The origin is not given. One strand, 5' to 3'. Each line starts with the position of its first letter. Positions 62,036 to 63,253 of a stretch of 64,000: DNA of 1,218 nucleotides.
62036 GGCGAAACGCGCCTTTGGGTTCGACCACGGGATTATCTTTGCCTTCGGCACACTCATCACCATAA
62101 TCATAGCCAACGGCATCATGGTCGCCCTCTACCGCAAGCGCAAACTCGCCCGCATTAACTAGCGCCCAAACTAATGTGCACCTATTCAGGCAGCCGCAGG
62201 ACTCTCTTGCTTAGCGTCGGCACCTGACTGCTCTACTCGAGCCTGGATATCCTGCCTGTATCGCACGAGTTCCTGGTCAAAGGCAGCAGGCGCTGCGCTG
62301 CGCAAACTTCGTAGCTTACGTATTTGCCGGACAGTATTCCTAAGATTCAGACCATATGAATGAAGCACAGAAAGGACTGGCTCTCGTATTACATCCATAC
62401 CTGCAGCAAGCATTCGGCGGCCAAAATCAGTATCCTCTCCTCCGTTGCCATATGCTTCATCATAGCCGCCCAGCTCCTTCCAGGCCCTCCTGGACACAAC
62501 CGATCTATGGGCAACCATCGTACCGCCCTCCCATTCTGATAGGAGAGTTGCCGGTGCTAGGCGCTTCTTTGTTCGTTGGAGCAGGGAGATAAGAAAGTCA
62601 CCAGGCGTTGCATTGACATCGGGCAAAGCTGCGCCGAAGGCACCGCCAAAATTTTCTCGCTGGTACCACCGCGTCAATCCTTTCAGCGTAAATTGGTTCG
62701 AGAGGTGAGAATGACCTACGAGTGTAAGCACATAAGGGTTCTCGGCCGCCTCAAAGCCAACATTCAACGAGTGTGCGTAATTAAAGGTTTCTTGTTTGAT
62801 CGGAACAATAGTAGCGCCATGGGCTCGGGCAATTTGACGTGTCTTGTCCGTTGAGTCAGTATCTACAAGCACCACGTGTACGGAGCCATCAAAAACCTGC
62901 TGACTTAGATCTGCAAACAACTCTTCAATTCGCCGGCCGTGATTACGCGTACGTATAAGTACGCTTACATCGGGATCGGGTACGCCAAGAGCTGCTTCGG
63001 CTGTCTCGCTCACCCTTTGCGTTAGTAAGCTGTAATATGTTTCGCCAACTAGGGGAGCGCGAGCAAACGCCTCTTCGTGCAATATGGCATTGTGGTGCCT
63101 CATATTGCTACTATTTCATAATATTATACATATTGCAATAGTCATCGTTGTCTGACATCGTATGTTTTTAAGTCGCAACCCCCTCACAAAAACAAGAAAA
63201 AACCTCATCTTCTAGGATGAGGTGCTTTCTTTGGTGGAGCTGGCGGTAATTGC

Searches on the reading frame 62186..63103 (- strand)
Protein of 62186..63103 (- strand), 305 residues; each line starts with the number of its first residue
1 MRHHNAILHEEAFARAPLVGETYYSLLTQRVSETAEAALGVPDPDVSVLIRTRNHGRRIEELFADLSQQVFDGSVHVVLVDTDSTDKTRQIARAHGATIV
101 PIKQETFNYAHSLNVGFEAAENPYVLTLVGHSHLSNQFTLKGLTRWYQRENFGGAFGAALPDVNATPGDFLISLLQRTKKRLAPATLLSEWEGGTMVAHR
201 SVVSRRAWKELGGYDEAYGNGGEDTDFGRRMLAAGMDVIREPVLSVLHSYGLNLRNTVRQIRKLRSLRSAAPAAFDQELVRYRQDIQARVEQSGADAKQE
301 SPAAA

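Call 59: search_protein_families(library=pfam, proteins=[window:62186-63103:-], max_evalue=0.01)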
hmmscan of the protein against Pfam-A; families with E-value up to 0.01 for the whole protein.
window:62186-63103:- (305 aa): 5 families
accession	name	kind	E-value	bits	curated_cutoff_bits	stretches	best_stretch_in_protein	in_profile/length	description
PF00535.33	Glycos_transf_2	-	4.3e-10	40.2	23.3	1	47-160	1-116/168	Glycosyl transferase family 2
PF10111.15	Glyco_tranf_2_2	-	4.6e-10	39.9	27.3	2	201-242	168-210/276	Glycosyltransferase like family 2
PF13641.12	Glyco_tranf_2_3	-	1.3e-06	29.1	27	1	44-259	1-222/230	Glycosyltransferase like family 2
PF02709.20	Glyco_transf_7C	-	4e-06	26.8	23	1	202-242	25-66/78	N-terminal domain of galactosyltransferase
PF13632.12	Glyco_trans_2_3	-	0.00079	19.7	27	1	196-239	72-114/198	Glycosyl transferase family group 2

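Call 72: find_encoding_contigs(protein=window:62186-63103:-, flank=10000, max_places=2)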
Protein window:62186-63103:- (305 aa): 2 contigs read that carry it; 2 places shown.
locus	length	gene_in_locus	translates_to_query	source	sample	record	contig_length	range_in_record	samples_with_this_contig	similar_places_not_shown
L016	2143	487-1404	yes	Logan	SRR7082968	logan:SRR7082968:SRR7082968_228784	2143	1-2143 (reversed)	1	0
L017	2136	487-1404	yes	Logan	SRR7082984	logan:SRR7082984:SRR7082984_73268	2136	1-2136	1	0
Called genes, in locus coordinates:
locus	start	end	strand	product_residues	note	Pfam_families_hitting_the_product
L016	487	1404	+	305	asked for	PF00535:Glycos_transf_2, PF10111:Glyco_tranf_2_2 (faint), PF13641:Glyco_tranf_2_3, PF02709:Glyco_transf_7C (weak)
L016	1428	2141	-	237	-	?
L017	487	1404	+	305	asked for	PF00535:Glycos_transf_2, PF10111:Glyco_tranf_2_2 (faint), PF13641:Glyco_tranf_2_3, PF02709:Glyco_transf_7C (weak)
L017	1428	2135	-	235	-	?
